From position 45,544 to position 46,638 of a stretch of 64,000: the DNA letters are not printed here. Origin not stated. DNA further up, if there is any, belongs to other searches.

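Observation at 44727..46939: Unannotatable three-gene overlapping cassette: two paralogous coiled-coil proteins (one with a vWA MIDAS domain) plus a small partner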

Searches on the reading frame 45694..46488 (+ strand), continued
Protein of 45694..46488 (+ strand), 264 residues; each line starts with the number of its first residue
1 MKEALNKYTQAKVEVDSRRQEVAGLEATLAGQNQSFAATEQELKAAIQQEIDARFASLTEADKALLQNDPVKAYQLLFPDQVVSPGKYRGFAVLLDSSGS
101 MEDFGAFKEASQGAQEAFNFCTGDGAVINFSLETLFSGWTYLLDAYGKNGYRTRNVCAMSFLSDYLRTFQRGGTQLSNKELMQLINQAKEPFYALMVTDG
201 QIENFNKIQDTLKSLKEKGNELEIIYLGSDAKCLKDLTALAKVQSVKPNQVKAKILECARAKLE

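Call 31: fold_search(model_id=the predicted structure, library=pdb)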
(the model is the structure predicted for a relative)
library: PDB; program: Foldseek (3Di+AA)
matches with E <= 10: 1162; with E <= 0.001: 55
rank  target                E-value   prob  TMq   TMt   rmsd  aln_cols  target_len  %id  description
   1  9pd3_E                5.6e-06  1.00  0.48  0.38  10.5       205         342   15  NER dual incision complex - DuIS (released 2026-02-18)
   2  4okr_B                2.4e-05  1.00  0.45  0.50   5.1       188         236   15  Structures of Toxoplasma gondii MIC2 (released 2014-03-19)
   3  4f1j_A                2.8e-05  1.00  0.48  0.60   5.0       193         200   15  Crystal structure of the MG2+ loaded VWA domain of plasmodium falciparum trap protein (released 2013-01-30)
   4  7nvr_6                3.3e-05  1.00  0.47  0.37   7.9       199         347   14  Human Mediator with RNA Polymerase II Pre-initiation complex (released 2021-05-05)
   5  4cnb_B                4.0e-05  1.00  0.45  0.32   5.4       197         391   15  Structure of proximal thread matrix protein 1 (PTMP1) from the mussel byssus - Crystal form 2 (released 2014-03-12)
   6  1sq0_A                4.0e-05  1.00  0.45  0.58   5.7       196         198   14  Crystal Structure of the Complex of the Wild-type Von Willebrand Factor A1 domain and Glycoprotein Ib alpha at 2.6 Ang (released 2004-04-13)
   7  4hqf                  4.5e-05  1.00  0.47  0.60   4.6       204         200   15  Crystal structure of Plasmodium falciparum TRAP, I4 form (released 2012-12-26)
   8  5ivw_0                4.8e-05  1.00  0.40  0.53   5.8       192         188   14  Human core TFIIH bound to DNA within the PIC (released 2016-05-18)
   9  4oku_B                5.1e-05  1.00  0.47  0.51   5.1       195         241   15  Structure of Toxoplasma gondii proMIC2 (released 2014-03-19)
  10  9c4f_I                5.4e-05  1.00  0.47  0.62   5.6       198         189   16  Infectious B19V capsid (released 2024-10-16)
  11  4hqk_B                5.4e-05  1.00  0.47  0.60   5.2       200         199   14  Crystal structure of Plasmodium falciparum TRAP, P4212 form (released 2012-12-26)
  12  7egb_2                5.8e-05  1.00  0.47  0.39   4.8       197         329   15  TFIID-based holo PIC on SCP promoter (released 2021-05-05)
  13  8byq_4                6.9e-05  1.00  0.43  0.32   5.1       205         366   15  RNA polymerase II pre-initiation complex with the proximal +1 nucleosome (PIC-Nuc10W) (released 2023-05-03)
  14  7lbm_a                7.8e-05  1.00  0.45  0.38   4.7       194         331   15  Structure of the human Mediator-bound transcription pre-initiation complex (released 2021-03-24)
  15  6nmi_E                7.8e-05  1.00  0.45  0.34   4.7       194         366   15  Cryo-EM structure of the human TFIIH core complex (released 2019-03-13)
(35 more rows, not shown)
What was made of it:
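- Closest known: ArnA-ArnB archaellum-regulatory complex of Sulfolobus. Same: ArnB is a structural match of the g2 vWA domain (call 31).
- ArnB (8s05_B) is among the Foldseek hits to the g2 model (call 31).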

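Call 32: search_protein_families(library=ncbifam, proteins=[window:45694-46488:+, P0021, P0026, P0147, P0010], max_evalue=1)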
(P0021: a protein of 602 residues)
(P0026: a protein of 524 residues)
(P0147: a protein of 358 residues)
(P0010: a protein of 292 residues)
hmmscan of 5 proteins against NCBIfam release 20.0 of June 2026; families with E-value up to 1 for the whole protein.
window:45694-46488:+ (264 aa): 1 family
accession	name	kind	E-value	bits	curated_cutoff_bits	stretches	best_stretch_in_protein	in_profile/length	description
TIGR02495.1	NrdG2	equivalog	0.032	13.5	131.15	1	168-246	39-117/193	anaerobic ribonucleoside-triphosphate reductase activating protein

P0021 (602 aa): 0 families

P0026 (524 aa): 1 family
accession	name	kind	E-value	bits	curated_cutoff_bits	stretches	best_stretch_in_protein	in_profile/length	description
TIGR03788.1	marine_srt_targ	equivalog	0.039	12.4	551.65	0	454-488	375-408/629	marine proteobacterial sortase target protein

P0147 (358 aa): 5 families
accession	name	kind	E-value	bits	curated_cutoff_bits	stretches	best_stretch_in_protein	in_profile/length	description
NF045487.1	ASRP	equivalog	0.0053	15.4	300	1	9-114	142-250/593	archaea-specific SMC-related protein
TIGR01069.2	mutS2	equivalog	0.06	11.7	400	1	17-113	510-605/790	endonuclease MutS2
NF052256.1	phage_P10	equivalog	0.12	12.2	90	1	302-318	13-29/42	envelope protein P10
TIGR04523.1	Mplasa_alph_rch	subfamily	0.17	9.7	270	1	9-106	482-578/745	helix-rich protein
NF003034.1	PRK03918.1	equivalog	0.53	8.2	700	1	9-123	317-425/878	DNA double-strand break repair ATPase Rad50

P0010 (292 aa): 5 families
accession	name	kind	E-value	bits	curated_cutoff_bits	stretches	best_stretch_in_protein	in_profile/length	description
TIGR01845.1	outer_NodT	subfamily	0.0046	15.8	210.05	1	12-77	224-295/460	efflux transporter outer membrane subunit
TIGR03436.1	acidobact_VWFA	subfamily_domain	0.011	15.3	81.25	1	96-159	62-121/324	VWA domain-containing protein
NF042912.1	Amuc_1098_fam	equivalog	0.021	12.9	750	1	10-100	37-125/805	Amuc_1098 family type IV pilus outer membrane protein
TIGR03788.1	marine_srt_targ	equivalog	0.095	11.1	551.65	1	82-119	251-287/629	marine proteobacterial sortase target protein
NF009343.0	PRK12703.1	equivalog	0.18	10.6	434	1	39-85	263-309/339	tRNA (cytidine(56)-2'-O)-methyltransferase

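Call 34: find_encoding_contigs(protein=P0010, flank=8000, max_places=3)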
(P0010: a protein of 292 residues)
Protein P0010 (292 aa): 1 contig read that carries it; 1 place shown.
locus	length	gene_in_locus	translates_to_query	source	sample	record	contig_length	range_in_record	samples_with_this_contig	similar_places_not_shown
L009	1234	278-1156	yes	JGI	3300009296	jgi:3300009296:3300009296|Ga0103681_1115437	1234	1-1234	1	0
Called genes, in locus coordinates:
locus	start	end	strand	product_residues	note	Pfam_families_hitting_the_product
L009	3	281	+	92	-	?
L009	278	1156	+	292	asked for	-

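Call 35: find_encoding_contigs(protein=P0147, flank=8000, max_places=3)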
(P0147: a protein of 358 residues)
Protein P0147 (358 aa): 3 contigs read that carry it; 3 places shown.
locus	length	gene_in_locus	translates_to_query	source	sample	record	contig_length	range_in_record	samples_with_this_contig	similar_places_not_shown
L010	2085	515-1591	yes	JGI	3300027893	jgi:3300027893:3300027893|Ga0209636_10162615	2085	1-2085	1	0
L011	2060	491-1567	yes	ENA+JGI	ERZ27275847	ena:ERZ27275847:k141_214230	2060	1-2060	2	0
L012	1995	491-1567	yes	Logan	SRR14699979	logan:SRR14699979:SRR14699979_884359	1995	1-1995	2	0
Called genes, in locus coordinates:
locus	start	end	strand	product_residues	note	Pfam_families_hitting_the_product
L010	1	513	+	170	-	?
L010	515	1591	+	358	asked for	-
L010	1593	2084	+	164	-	?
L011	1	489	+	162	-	?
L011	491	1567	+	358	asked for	-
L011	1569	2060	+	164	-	?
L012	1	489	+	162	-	?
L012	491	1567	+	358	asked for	-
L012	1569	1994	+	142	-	?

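Call 45: find_encoding_contigs(protein=P0013, flank=10000, max_places=4)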
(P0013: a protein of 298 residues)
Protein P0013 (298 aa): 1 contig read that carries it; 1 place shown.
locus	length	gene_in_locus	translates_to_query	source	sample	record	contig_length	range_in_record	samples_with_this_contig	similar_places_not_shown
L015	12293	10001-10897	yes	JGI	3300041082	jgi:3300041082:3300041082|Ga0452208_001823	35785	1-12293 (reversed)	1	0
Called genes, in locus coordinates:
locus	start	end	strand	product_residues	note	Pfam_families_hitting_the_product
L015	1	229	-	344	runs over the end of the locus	PF00155:Aminotran_1_2, PF00266:Aminotran_5, PF01053:Cys_Met_Meta_PP (weak), PF04864:Alliinase_C (faint)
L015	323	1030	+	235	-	PF02463:SMC_N (weak), PF00005:ABC_tran, PF11398:DUF2813 (faint), PF13304:AAA_21 (weak)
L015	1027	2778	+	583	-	PF12698:ABC2_membrane_3, PF01061:ABC2_membrane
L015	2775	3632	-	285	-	-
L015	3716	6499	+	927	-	PF01411:tRNA-synt_2c, PF07973:tRNA_SAD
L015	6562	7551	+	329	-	-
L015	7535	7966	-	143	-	-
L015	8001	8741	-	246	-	-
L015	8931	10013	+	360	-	-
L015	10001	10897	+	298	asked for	-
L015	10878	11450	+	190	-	-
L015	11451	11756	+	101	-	-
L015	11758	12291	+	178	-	?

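Call 46: find_encoding_contigs(protein=P0012, flank=10000, max_places=4)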
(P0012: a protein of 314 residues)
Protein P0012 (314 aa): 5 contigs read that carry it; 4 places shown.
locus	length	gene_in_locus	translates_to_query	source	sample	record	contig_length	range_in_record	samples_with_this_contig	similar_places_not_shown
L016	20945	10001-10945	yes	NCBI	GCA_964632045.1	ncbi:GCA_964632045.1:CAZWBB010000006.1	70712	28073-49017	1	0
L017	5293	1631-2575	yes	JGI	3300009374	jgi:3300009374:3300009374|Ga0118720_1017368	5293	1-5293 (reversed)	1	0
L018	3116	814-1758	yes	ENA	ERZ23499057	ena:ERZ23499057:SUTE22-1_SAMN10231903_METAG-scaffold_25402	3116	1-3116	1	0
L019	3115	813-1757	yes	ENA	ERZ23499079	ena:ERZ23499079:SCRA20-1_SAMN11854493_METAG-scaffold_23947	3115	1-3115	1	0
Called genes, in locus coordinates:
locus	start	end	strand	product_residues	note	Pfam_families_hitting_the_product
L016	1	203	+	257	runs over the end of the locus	-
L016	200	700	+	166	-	-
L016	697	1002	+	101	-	-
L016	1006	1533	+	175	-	-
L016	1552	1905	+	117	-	-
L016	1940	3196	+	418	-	-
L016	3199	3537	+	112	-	-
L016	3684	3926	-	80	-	PF26604:CBU_0592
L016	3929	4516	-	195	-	-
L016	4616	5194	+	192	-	PF03876:SHS2_Rpb7-N, PF00575:S1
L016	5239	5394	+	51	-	PF06093:Spt4 (weak)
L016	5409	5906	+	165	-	PF01282:Ribosomal_S24e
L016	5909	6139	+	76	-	PF01599:Ribosomal_S27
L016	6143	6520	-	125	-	-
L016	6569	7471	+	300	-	PF00892:EamA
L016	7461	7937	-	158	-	PF01455:HupF_HypC (weak)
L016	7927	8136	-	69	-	PF01455:HupF_HypC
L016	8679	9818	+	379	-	-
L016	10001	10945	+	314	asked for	-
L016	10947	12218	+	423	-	PF01011:PQQ (faint), PF13570:Beta-prop_ACSF4 (faint), PF13360:PQQ_2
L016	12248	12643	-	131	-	-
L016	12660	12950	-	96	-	-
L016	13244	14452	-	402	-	PF00589:Phage_integrase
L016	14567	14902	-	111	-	-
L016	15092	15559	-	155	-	PF03439:Spt5-NGN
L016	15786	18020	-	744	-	PF01751:Toprim, PF01131:Topoisom_bac, PF01396:Zn_ribbon_Top1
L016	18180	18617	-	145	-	PF13404:HTH_AsnC-type, PF13412:HTH_24, PF01037:AsnC_trans_reg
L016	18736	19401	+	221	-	-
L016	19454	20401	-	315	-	-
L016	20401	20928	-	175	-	-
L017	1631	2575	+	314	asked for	-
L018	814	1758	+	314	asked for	-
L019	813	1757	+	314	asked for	-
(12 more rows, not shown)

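Call 55: search_protein_families(library=phrogs, proteins=[window:45694-46488:+], max_evalue=0.1)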
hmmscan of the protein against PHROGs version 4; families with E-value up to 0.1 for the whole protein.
window:45694-46488:+ (264 aa): 1 family
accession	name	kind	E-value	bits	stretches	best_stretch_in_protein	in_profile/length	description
phrog_5359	-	unknown function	0.013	16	0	180-239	133-189/229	-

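Call 65: search_dna_similar(query=window:45694-46488:+, collection=phages, mode=protein, max_evalue=0.001, max_rows=15)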
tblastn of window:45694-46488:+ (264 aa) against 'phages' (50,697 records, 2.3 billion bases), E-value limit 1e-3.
No match.

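Call 66: fold_search(model_id=the predicted structure, library=viral)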
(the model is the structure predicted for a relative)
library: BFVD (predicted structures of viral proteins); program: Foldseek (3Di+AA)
matches with E <= 10: 667; with E <= 0.001: 34
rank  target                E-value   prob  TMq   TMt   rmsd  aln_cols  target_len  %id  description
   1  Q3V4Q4                5.9e-06  1.00  0.46  0.15  10.9       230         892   17  Putative VWFA domain-containing protein ORF892 [Acidianus two-tailed virus]
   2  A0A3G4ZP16            7.5e-06  1.00  0.47  0.18   4.8       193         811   18  Uncharacterized protein [Terrestrivirus sp.]
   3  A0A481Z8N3            8.5e-06  1.00  0.47  0.29   4.6       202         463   13  von willebrand factor type A domain protein [Pithovirus LCPAC304]
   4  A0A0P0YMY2            1.1e-05  1.00  0.44  0.49   7.7       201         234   15  (no name in the UniProt tables at hand)
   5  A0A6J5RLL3            1.3e-05  1.00  0.39  0.18  11.9       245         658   16  VWFA domain containing protein [uncultured Caudovirales phage]
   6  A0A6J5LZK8            2.9e-05  1.00  0.45  0.26   9.9       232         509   22  VWFA domain-containing protein [uncultured Caudovirales phage]
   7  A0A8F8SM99            4.5e-05  1.00  0.46  0.29   5.1       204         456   15  (no name in the UniProt tables at hand)
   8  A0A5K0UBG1            5.7e-05  1.00  0.50  0.31   4.4       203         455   14  VWA-like protein [Yasminevirus sp. GU-2018]
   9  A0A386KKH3            5.7e-05  1.00  0.34  0.29  10.1       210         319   15  Uncharacterized protein [Microbacterium phage Burro]
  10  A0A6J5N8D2            6.1e-05  1.00  0.42  0.22  10.8       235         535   16  VWFA domain-containing protein [uncultured Caudovirales phage]
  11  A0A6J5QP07            6.9e-05  1.00  0.41  0.13   7.2       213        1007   13  VWFA domain containing protein [uncultured Caudovirales phage]
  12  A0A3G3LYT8            9.9e-05  1.00  0.41  0.21  11.1       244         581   15  Uncharacterized protein [Brevibacterium phage Cantare]
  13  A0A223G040            1.1e-04  1.00  0.40  0.40   7.5       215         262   15  VWFA domain-containing protein [Streptomyces phage Samisti12]
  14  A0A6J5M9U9            1.3e-04  1.00  0.43  0.53   5.3       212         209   17  VWFA domain containing protein [uncultured Caudovirales phage]
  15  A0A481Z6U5            1.6e-04  1.00  0.42  0.27   6.1       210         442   13  von willebrand factor type A domain protein [Pithovirus LCPAC302]
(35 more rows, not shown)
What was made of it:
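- On vWA (von Willebrand factor A) domain superfamily, g2 residues ~88-264: Foldseek gives probability 1.0 to many vWA domains, with TM-scores of 0.5-0.64 normalised to the target (calls 31, 66).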

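Call 67: find_related_loci(query=window:45694-46488:+, collection=viral_contigs, flank=8000)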
Query window:45694-46488:+ (264 aa) in viral_contigs; peptide patterns used: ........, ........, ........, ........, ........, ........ (x = any residue, [..] = any of these).
11 stretches matched a pattern, but none encodes a relative of the query by tblastn (E <= 1e-3).
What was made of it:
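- No match in PHROGs, in phage records or in viral contigs (calls 55, 65, 67).
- Tried and rejected: There were no PHROG hits, no tblastn match in 50,697 phage records, and no relative in IMG/VR (calls 55, 65, 67).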

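Call 72: search_solved_structures(query=A1, max_evalue=1)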
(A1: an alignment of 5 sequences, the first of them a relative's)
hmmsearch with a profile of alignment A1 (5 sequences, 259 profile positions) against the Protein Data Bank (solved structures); distinct sequences matched with E-value up to 1: 9.
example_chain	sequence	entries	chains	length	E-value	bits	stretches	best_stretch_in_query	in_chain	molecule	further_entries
6er7_A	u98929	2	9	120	0.13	14.8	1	177-255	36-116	120aa long hypothetical chemotaxis protein (CheY)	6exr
1kql_A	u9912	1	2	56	0.19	14.3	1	2-48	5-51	Fusion Protein of and striated muscle alpha-tropomyosin and the GCN4 leucine zipper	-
7qil_A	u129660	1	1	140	0.29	13.7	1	93-129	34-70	DnaE intein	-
2z5h_A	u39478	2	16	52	0.3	13.6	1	3-48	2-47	General control protein GCN4 and Tropomyosin alpha-1 chain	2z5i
7kbq_A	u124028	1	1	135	0.43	13.1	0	218-255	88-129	DE NOVO DESIGNED OR689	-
2osz_A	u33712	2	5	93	0.46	13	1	10-70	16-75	Nucleoporin p58/p45 | Nucleoporin Nup58/Nup45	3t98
4jo7_E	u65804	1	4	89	0.54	12.8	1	10-68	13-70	Nucleoporin p58/p45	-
4jq5_A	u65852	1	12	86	0.54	12.8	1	10-68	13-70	Nucleoporin p58/p45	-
4jo9_B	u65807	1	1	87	0.55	12.8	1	10-68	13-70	Nucleoporin p58/p45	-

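Call 74: find_encoding_contigs(protein=P0021, flank=6000, max_places=3)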
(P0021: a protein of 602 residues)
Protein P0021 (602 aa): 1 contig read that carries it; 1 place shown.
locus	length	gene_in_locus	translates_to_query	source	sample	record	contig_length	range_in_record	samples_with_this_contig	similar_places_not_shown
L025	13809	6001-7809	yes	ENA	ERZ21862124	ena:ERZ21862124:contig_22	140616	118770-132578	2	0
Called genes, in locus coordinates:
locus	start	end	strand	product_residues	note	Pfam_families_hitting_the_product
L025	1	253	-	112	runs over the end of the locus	-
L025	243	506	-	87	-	-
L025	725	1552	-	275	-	-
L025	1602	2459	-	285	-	-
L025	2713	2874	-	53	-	-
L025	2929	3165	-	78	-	PF00376:MerR, PF13411:MerR_1 (weak)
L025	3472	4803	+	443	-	PF13546:DDE_5, PF01609:DDE_Tnp_1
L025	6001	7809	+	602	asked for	-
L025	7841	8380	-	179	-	PF00293:NUDIX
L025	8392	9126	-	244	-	PF00149:Metallophos, PF12850:Metallophos_2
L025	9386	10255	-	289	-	PF01513:NAD_kinase, PF20143:NAD_kinase_C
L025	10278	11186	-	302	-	PF00348:polyprenyl_synt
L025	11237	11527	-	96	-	PF02609:Exonuc_VII_S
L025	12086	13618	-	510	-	PF00171:Aldedh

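Call 75: find_encoding_contigs(protein=P0030, flank=6000, max_places=3)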
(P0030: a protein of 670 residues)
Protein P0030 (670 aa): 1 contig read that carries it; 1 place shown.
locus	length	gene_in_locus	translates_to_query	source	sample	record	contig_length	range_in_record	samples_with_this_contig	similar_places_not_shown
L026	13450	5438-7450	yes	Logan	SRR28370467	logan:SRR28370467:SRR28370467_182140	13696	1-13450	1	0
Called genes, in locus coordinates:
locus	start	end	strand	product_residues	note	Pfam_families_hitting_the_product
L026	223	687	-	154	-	-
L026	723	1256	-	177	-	PF00252:Ribosomal_L16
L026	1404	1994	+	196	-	PF18765:Polbeta (weak)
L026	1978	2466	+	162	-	PF05168:HEPN (weak)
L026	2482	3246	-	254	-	-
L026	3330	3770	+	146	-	-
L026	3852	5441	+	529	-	-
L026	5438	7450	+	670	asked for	-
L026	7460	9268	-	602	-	-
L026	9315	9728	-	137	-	-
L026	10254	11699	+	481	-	PF13403:Hint_2 (faint), PF07591:PT-HINT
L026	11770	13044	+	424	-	-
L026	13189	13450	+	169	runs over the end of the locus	?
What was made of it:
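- The two HExxH-vWA loci examined show no MoxR either (calls 74, 75).
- Tried and rejected: Uninformative, with no MoxR nearby (calls 74, 75).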

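Call 85: find_encoding_contigs(protein=P0011, flank=8000, max_places=3)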
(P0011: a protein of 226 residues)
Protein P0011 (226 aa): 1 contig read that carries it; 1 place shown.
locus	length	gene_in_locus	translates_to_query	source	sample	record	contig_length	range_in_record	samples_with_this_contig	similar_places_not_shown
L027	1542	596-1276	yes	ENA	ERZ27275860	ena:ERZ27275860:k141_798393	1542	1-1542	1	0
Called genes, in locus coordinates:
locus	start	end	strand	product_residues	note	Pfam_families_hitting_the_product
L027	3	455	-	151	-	?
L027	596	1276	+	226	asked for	-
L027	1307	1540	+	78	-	?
